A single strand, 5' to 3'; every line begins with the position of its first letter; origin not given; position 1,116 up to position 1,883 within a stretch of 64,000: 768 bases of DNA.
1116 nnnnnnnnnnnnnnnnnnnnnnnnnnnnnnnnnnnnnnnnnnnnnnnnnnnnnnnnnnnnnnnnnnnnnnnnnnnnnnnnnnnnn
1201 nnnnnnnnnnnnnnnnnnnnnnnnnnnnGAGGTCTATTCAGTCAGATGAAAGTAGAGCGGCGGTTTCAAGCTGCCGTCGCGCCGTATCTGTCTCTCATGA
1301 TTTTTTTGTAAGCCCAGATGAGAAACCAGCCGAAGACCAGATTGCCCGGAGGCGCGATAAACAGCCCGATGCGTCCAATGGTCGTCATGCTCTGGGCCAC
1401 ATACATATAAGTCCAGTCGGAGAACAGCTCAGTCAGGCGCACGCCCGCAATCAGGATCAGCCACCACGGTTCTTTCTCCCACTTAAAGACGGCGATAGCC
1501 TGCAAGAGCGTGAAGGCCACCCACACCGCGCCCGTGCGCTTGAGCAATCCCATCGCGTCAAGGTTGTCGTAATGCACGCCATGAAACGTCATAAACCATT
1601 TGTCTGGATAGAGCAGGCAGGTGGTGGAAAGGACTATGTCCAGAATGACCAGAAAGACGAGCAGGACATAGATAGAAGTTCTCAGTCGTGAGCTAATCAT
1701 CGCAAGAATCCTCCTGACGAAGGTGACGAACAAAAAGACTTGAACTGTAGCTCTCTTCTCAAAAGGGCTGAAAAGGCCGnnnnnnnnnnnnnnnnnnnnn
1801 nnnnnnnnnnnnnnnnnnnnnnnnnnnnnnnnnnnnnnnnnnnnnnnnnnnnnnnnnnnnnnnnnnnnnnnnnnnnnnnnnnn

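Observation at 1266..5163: Tandem duplication of a two-gene module: small polytopic membrane protein followed by a di-heme cytochrome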

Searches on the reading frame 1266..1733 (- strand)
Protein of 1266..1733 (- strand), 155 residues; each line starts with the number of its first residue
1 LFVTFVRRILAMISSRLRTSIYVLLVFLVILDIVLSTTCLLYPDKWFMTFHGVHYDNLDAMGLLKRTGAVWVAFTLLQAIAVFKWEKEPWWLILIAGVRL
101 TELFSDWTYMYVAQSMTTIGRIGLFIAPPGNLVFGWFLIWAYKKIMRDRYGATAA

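Call 3: search_protein_families(library=pfam, proteins=[window:1266-1733:-], max_evalue=0.01)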
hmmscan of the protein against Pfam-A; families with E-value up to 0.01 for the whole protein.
window:1266-1733:- (155 aa): 0 families

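Call 4: search_protein_families(library=ncbifam, proteins=[window:1266-1733:-], max_evalue=0.01)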
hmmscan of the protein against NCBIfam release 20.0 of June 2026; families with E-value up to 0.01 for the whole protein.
window:1266-1733:- (155 aa): 0 families

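Call 10: find_homologous_proteins(query=window:1266-1700:-, max_evalue=0.001)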
Query window:1266-1700:- (144 aa): 267 proteins with E <= 0.001 among 303 candidates; the best 120 are listed.
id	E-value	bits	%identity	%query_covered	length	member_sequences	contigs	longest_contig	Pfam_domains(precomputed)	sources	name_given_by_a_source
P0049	4.5e-85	301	94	100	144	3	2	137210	-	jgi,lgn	jgi:hypothetical protein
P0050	8.3e-80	284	88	99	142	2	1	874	-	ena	-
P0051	1.3e-76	274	88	99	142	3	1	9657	-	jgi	-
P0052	3.1e-76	272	87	100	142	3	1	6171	-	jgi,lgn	jgi:hypothetical protein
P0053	1.3e-75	270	85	98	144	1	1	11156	-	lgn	-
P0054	3.1e-74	266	84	100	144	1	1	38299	-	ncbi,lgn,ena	ncbi:MAG TPA: hypothetical protein VGB17_19595 [Pyrinomonadaceae bacterium]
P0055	1.9e-73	263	87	97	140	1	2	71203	-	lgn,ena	-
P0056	1.9e-73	263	87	98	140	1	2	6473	-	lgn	-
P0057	2.4e-73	263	87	97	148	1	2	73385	-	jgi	jgi:hypothetical protein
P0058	1.6e-72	260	85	99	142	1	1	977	-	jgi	jgi:hypothetical protein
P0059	1.1e-71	258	81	96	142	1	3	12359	-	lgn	-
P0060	1.1e-71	258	81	99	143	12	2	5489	-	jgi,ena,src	-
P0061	1.3e-71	257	82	96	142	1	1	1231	-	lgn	-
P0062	1.7e-71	257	82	100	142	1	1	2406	-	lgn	-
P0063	1.7e-71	257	83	94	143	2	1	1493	-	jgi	jgi:hypothetical protein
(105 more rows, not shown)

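Call 16: search_solved_structures(query=A2, max_evalue=10)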
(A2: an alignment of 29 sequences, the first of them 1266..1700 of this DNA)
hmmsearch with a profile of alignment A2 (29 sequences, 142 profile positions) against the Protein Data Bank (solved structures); distinct sequences matched with E-value up to 10: 1.
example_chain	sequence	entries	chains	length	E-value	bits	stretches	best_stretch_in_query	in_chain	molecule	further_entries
8y81_B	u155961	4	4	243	1.5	11.9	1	9-80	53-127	High affinity immunoglobulin epsilon receptor subunit beta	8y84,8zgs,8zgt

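Call 41: predict_structure(alignment_id=A2)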
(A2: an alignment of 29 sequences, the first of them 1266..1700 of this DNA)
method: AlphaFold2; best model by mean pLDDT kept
length: 144 residues; sequences in the alignment: 29
mean_pLDDT: 89.4   pTM: 0.82
mean pLDDT of the five models: 89.4, 88.9, 87.2, 86.0, 83.4
residues with pLDDT >= 90: 80; 70-90: 57; 50-70: 7; < 50: 0
segments of 3 or more residues with pLDDT < 50: none
pLDDT, mean of each block of 10 residues (from residue 1): 93 97 93 89 76 85 96 97 95 80 86 88 97 90 64
secondary structure, 60 per line:
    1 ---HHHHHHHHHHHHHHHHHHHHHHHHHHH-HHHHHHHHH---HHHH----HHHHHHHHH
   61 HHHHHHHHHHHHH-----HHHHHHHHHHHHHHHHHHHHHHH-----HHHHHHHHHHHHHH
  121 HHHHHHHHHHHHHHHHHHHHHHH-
elements in order: H4-30 H32-40 H44-47 H52-73 H79-101 H107-143
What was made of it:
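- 1266..1700 (-): smA, 144 aa from the ATG at 1700 (the TTG at 1733 would give 155 aa). A four-helix membrane protein of a different family, restricted to Acidobacteria-like contigs. Many polar residues inside the helices are invariant (D21, R55, Q67, R88, E91, D95, N120). AF2 pLDDT 89.4 (call 41).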

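Call 50: find_related_loci(query=A4, collection=metagenome_contigs, flank=6000)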
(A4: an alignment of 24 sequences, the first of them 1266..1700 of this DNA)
Query A4 (144 aa) in metagenome_contigs; peptide patterns used: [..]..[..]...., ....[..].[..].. (x = any residue, [..] = any of these).
147 stretches matched a pattern; 59 encode a relative of the query (tblastn E <= 1e-3); 59 distinct loci.
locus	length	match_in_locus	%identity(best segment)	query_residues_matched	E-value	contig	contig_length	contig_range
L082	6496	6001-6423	88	1-143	1e-80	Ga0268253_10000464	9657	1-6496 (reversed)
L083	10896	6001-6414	82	1-138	3e-74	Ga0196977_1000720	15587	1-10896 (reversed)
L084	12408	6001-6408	82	1-136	3e-73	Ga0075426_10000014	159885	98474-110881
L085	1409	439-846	83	1-136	2e-77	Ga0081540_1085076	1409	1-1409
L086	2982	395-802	80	1-136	1e-72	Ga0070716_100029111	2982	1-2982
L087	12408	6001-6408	79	1-136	7e-72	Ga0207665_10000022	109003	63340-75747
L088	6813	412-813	82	1-134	8e-72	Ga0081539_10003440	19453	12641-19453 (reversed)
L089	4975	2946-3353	79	1-136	5e-70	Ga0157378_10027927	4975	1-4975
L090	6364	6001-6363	87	1-123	9e-67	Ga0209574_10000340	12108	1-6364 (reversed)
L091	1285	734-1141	73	1-136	8e-70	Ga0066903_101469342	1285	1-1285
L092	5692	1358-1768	72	1-137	5e-66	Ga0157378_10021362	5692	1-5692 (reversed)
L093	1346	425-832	72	1-138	5e-68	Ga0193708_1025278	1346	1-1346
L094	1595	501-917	70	1-141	3e-65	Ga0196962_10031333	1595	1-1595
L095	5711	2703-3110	70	1-138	1e-61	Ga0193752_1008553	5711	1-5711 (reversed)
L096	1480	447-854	71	1-136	8e-64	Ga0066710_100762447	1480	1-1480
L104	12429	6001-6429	53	1-144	2e-48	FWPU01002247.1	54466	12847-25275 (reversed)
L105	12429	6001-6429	53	1-144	2e-48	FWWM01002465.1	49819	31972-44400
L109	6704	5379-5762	60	9-138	1e-46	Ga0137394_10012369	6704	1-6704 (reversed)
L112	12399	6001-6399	54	2-136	3e-45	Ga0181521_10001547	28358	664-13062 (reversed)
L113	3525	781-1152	55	9-134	6e-45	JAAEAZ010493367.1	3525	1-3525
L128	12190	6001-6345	56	25-141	3e-40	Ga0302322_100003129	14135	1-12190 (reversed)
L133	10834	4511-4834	58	25-134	2e-38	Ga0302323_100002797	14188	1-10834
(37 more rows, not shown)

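Call 53: search_protein_families(library=pfam, proteins=[L112:3773-6004:+, L112:6413-8149:+, L112:8184-9119:+, L112:9313-11238:+, L128:3616-5697:-, L133:4934-6340:+, L088:876-3560:+, L113:1353-3305:+, L109:3407-4975:+, L128:6389-7087:+], max_evalue=0.001)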
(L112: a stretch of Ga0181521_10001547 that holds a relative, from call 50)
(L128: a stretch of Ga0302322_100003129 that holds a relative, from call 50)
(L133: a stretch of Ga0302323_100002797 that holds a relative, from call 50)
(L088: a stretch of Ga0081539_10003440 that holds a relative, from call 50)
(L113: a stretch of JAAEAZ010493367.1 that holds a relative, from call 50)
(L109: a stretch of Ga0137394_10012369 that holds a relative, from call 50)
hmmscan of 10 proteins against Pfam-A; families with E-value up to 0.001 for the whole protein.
L112:3773-6004:+ (743 aa): 1 family
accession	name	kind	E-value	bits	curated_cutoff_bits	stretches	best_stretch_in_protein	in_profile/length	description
PF00149.33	Metallophos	-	3.6e-10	41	21.5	1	161-304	2-104/191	Calcineurin-like phosphoesterase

L112:6413-8149:+ (578 aa): 2 families
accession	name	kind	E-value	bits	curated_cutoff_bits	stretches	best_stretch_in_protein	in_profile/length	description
PF05199.19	GMC_oxred_C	-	3.6e-12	47.5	24.6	1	450-560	12-138/139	GMC oxidoreductase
PF00732.25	GMC_oxred_N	-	3.9e-11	43.6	23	1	209-309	109-200/218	GMC oxidoreductase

L112:8184-9119:+ (311 aa): 0 families

L112:9313-11238:+ (641 aa): 1 family
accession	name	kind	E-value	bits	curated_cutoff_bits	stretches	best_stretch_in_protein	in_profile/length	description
PF07494.17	Reg_prop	-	6.5e-12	44.6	20.4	0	358-377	2-21/24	Two component regulator propeller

L128:3616-5697:- (693 aa): 2 families
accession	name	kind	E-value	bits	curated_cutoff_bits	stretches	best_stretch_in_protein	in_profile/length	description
PF06798.17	PrkA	-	1.9e-92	310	25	1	430-681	1-255/255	PrkA serine protein kinase C-terminal domain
PF08298.17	AAA_PrkA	-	1.8e-86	290.8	25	1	30-424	2-356/358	PrkA AAA domain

L133:4934-6340:+ (468 aa): 4 families
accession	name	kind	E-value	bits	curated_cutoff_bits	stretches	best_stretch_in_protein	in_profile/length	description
PF00919.26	UPF0004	-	2.3e-26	92.1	27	1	26-125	1-98/98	Uncharacterized protein family UPF0004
PF04055.27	Radical_SAM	-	8.8e-21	75.2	29.5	1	173-347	2-166/166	Radical SAM superfamily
PF18693.7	TRAM_2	-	9.7e-17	61.4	27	1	404-467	2-63/63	TRAM domain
PF01938.26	TRAM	-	6.5e-05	23.2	21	1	402-464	3-58/61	TRAM domain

L088:876-3560:+ (894 aa): 7 families
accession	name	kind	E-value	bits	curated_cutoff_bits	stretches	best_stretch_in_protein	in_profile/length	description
PF15902.12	Sortilin-Vps10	-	3.4e-38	132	33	5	69-187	3-112/446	Sortilin, neurotensin receptor 3,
PF02012.26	BNR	-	1.9e-16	57.7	27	0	175-186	1-12/12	BNR/Asp-box repeat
PF14870.12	PSII_BNR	-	6e-10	39.3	27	1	233-339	39-138/303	Photosynthesis system II assembly factor YCF48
PF13088.12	BNR_2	-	1.5e-08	34.8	31.4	0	121-188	138-202/277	BNR repeat-like domain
PF15899.11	BNR_6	-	1.9e-05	24.7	27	0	328-339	1-12/14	BNR-Asp box repeat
PF24316.1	Tli3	-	5.8e-05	23.9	27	0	97-139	59-102/129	T6SS Tli3 immunity protein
PF19755.4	DUF6242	-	0.00045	20.6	29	0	267-338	151-217/217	Domain of unknown function (DUF6242)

L113:1353-3305:+ (650 aa): 0 families

L109:3407-4975:+ (522 aa): 1 family
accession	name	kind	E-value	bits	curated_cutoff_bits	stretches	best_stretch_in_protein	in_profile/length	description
PF01734.28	Patatin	-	1.8e-17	64.6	27.7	1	12-180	1-190/191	Patatin-like phospholipase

L128:6389-7087:+ (232 aa): 0 families
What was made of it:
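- A patatin-like phospholipase lies next to smA in L109 (call 53).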

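Call 69: search_protein_families(library=pfam, proteins=[L112:8184-9119:+], max_evalue=0.01)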
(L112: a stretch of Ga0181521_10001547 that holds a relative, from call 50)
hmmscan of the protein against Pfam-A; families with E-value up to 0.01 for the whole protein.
L112:8184-9119:+ (311 aa): 0 families

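Call 72: fold_search(model_id=the predicted structure, library=pdb)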
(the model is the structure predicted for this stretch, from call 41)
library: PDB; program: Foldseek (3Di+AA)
matches with E <= 10: 118; with E <= 0.001: 0
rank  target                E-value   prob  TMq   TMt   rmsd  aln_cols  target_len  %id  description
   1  8y81_B                3.9e-01  0.51  0.34  0.32   8.2       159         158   13  Structure of the ige-fc bound to its high affinity receptor fc(epsilon)ri (released 2024-07-10)
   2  4h8s_D                4.4e-01  0.44  0.34  0.15  30.3       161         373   10  Crystal structure of human APPL2BARPH domain (released 2012-10-17)
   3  4h8s_C                5.2e-01  0.35  0.34  0.14  29.7       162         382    8  Crystal structure of human APPL2BARPH domain (released 2012-10-17)
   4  9e0h_A                5.8e-01  0.38  0.36  0.35   7.4       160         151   12  De novo calcium channel heptamer, CalC6_3 with DHR extensions. Off target multimerization state (released 2025-10-01)
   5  8k7t_B                6.1e-01  0.44  0.35  0.32   8.9       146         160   18  Mouse Fc epsilon RI in complex with mIgE Fc (released 2024-07-17)
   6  6wvg_A                8.5e-01  0.38  0.38  0.14  10.4       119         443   13  human CD53 (released 2020-09-16)
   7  6wvg_B                1.1e+00  0.33  0.39  0.16   9.9       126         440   11  human CD53 (released 2020-09-16)
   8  3plt_B                1.2e+00  0.16  0.31  0.23  27.0       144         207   12  Crystal structure of Lsp1 from Saccharomyces cerevisiae (released 2011-06-22)
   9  2elb                  1.2e+00  0.11  0.25  0.13  27.5       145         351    8  Crystal Structure of the BAR-PH domain of human APPL1 (released 2007-05-29)
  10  4h8s_B                1.4e+00  0.21  0.34  0.15  30.8       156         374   11  Crystal structure of human APPL2BARPH domain (released 2012-10-17)
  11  5c5b_C                1.5e+00  0.12  0.29  0.14  27.4       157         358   10  Crystal Structure of Human APPL BAR-PH Heterodimer (released 2016-06-22)
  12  6ytv_A                1.5e+00  0.12  0.28  0.17  21.8       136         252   18  Cryo-EM structure of decameric human CALHM6 in the presence of Ca2+ (released 2020-05-13)
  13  8zmr                  1.7e+00  0.08  0.25  0.12  13.7       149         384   18  Vesamicol-bound VAChT (released 2024-06-19)
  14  2q13                  1.9e+00  0.09  0.27  0.13  27.7       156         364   11  Crystal structure of BAR-PH domain of APPL1 (released 2007-08-14)
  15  9z6w_E                2.0e+00  0.38  0.51  0.53   5.5       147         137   13  The structure of TMD with 4 TARPs from all native AMPA receptor subtypes (released 2026-02-04)
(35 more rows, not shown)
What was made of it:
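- Closest known: Small tetraspan membrane proteins with lipid-binding bundles. Different: Soluble four-helix bundles score equally well, and Foldseek finds nothing significant (call 72).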
